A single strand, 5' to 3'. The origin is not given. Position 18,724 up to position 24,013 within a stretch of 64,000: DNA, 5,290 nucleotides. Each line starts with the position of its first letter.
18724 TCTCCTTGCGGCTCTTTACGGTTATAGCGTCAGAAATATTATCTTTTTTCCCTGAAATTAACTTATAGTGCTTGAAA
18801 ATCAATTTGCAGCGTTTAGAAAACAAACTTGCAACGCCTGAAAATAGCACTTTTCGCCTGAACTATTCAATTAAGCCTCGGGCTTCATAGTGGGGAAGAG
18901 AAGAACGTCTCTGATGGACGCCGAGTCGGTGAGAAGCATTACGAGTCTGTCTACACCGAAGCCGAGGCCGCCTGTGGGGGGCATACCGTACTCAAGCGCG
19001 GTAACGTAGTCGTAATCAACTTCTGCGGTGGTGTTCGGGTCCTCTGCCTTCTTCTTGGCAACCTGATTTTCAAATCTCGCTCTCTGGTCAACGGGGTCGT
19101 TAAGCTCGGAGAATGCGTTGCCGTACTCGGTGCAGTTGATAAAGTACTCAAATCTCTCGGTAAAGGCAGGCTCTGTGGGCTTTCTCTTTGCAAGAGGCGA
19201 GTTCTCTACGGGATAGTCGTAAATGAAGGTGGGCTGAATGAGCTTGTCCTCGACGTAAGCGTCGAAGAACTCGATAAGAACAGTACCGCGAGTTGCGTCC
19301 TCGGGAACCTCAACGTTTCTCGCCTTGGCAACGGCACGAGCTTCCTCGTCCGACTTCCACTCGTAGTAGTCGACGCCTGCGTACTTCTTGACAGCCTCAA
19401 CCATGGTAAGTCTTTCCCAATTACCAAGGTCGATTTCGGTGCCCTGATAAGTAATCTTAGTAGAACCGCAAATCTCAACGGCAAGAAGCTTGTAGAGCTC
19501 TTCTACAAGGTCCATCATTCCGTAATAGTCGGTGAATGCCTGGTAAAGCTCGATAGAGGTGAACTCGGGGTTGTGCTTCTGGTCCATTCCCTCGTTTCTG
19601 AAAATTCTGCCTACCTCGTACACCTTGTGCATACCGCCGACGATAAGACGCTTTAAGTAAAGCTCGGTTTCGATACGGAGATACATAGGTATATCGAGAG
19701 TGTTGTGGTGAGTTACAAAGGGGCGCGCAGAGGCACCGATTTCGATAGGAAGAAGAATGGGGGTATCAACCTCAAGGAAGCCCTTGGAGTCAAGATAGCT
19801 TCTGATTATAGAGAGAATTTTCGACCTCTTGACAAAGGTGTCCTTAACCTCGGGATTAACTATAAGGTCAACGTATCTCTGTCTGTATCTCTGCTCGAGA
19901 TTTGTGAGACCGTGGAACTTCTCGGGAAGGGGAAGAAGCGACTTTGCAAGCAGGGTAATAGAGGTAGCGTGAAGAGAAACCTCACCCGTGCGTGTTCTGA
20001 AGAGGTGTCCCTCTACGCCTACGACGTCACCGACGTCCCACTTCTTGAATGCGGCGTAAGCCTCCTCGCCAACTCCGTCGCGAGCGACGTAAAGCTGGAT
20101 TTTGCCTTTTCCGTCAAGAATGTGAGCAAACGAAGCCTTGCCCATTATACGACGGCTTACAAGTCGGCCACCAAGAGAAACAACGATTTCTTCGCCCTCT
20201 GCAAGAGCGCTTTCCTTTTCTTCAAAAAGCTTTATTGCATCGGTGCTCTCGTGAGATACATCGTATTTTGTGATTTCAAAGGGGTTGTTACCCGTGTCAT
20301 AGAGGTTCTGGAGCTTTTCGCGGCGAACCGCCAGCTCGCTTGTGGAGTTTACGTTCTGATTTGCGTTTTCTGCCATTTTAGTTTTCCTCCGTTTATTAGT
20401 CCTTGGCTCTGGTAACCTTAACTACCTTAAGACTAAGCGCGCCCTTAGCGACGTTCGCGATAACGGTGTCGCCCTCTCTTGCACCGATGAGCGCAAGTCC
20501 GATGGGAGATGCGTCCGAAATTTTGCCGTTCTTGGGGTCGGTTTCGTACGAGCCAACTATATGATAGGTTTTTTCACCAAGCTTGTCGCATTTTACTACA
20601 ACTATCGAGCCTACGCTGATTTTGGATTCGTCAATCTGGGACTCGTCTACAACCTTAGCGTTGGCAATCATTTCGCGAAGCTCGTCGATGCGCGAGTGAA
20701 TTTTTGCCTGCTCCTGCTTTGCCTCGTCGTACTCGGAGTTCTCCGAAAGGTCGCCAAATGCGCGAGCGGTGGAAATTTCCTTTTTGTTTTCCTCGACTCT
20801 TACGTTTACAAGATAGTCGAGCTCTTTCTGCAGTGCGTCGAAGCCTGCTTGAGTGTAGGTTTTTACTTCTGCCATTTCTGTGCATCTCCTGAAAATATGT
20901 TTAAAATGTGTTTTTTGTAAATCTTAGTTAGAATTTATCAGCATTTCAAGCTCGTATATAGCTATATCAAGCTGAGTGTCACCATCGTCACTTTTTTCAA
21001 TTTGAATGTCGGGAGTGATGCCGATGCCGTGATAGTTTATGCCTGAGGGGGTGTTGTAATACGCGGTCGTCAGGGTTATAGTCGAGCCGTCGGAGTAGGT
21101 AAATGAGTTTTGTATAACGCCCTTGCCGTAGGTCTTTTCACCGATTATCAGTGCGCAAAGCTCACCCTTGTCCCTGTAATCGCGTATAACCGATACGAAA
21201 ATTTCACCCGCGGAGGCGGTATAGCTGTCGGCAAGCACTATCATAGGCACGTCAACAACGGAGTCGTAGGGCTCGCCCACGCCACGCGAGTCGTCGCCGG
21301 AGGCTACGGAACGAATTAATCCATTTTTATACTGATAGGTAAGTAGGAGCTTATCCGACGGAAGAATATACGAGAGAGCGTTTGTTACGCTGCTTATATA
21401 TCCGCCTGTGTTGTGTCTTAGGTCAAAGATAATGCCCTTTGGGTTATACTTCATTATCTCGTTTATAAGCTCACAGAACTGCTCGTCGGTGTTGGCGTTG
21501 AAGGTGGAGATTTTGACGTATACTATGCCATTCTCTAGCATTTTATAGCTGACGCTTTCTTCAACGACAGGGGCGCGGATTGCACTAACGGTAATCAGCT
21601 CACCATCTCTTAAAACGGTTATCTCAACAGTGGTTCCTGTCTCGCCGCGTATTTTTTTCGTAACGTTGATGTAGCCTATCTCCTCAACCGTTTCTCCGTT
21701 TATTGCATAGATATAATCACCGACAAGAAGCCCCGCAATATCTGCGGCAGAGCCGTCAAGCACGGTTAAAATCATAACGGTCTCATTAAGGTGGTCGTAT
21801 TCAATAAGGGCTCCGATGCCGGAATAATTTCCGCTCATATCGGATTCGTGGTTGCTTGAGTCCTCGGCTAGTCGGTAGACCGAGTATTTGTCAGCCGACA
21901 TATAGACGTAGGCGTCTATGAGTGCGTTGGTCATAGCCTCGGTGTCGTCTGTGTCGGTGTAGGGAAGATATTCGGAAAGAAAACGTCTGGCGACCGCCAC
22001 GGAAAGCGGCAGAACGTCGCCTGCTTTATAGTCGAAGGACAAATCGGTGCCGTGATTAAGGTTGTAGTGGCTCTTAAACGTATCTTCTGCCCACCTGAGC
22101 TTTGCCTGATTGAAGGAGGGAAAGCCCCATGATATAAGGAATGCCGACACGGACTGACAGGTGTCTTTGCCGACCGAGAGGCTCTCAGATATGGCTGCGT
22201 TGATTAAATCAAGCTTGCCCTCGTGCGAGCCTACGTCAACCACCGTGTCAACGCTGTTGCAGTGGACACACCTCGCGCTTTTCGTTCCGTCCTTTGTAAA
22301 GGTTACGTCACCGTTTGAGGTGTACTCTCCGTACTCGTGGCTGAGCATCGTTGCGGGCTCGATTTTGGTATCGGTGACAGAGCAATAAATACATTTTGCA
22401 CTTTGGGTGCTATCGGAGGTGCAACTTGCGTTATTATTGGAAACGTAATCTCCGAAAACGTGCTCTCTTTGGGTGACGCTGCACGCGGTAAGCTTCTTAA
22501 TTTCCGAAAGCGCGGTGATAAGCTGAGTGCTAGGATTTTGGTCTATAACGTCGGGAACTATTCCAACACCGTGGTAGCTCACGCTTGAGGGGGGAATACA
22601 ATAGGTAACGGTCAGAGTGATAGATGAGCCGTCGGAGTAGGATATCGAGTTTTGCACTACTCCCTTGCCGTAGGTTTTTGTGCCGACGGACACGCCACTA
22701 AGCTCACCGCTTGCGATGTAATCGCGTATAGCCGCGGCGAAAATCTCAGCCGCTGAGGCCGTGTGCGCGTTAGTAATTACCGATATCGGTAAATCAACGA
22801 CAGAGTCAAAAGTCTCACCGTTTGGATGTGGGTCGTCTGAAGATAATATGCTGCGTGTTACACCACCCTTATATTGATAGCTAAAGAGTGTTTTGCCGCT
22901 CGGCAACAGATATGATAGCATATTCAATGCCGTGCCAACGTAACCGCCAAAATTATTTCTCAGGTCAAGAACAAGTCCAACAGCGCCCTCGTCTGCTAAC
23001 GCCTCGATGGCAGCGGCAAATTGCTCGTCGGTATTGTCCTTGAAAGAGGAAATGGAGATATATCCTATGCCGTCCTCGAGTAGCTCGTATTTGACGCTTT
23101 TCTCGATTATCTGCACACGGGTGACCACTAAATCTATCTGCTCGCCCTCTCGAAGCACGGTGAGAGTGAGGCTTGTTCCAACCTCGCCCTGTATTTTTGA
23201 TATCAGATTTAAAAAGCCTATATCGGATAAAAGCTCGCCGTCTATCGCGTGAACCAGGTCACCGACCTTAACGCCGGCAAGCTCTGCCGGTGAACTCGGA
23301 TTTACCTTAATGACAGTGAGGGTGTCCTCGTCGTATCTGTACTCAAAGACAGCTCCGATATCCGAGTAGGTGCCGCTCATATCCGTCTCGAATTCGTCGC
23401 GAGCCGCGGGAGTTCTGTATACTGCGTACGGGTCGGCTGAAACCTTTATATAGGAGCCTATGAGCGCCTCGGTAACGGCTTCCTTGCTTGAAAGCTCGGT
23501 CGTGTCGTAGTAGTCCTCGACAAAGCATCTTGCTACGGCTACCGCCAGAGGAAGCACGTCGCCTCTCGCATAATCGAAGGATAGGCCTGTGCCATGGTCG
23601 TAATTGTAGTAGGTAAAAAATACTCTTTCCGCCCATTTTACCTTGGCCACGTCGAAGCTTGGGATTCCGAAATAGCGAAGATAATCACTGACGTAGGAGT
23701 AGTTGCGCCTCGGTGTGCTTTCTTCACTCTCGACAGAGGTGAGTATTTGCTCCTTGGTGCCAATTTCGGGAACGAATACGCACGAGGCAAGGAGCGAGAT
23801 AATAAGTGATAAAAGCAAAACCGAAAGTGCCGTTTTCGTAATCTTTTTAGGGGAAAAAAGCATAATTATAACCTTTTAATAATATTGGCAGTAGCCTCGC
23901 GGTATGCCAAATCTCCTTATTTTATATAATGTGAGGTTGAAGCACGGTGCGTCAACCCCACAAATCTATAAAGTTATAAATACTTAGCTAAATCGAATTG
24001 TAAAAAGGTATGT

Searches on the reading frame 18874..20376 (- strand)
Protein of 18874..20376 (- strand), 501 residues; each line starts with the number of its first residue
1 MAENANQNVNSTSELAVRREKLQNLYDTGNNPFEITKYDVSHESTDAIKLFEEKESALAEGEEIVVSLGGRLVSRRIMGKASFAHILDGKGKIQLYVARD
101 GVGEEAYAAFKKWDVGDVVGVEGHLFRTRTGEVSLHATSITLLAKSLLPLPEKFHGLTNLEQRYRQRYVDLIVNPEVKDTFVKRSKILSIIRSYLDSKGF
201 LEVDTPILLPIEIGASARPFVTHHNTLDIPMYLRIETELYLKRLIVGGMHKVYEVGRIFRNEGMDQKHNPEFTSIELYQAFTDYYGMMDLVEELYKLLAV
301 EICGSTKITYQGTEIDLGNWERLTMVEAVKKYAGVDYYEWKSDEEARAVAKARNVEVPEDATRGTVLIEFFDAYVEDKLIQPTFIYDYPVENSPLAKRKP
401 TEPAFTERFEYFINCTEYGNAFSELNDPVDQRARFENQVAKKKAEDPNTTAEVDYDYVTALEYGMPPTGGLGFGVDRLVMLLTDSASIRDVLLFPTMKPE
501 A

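Call 68: search_protein_families(library=pfam, proteins=[window:18874-20376:-], max_evalue=0.00001)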
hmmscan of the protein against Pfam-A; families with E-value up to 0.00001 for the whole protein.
window:18874-20376:- (501 aa): 3 families
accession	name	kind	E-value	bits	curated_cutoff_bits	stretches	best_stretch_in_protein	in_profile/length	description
PF00152.25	tRNA-synt_2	-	2.3e-87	293.4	25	1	160-497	2-307/308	tRNA synthetases class II (D, K and N)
PF01336.31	tRNA_anti-codon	-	1.3e-16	60.7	27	1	66-143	1-75/75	OB-fold nucleic acid binding domain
PF01409.25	tRNA-synt_2d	-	8.5e-06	25.9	19.8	0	251-294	104-146/246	tRNA synthetases class II core domain (F)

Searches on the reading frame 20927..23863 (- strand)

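Call 68: search_protein_families(library=pfam, proteins=[window:20927-23863:-], max_evalue=0.00001)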
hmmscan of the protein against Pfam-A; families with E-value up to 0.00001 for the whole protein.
window:20927-23863:- (979 aa): 4 families
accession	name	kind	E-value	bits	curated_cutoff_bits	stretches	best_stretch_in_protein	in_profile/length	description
PF03572.23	Peptidase_S41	-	8.8e-76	253.5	24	2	780-955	2-165/165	Peptidase family S41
PF17820.7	PDZ_6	-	3e-21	75.4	27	2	698-752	2-54/54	PDZ domain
PF13180.12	PDZ_2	-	6e-19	68.6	27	2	168-247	2-78/80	PDZ domain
PF00595.29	PDZ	-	3.7e-14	53.3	23.2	1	683-750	12-80/81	PDZ domain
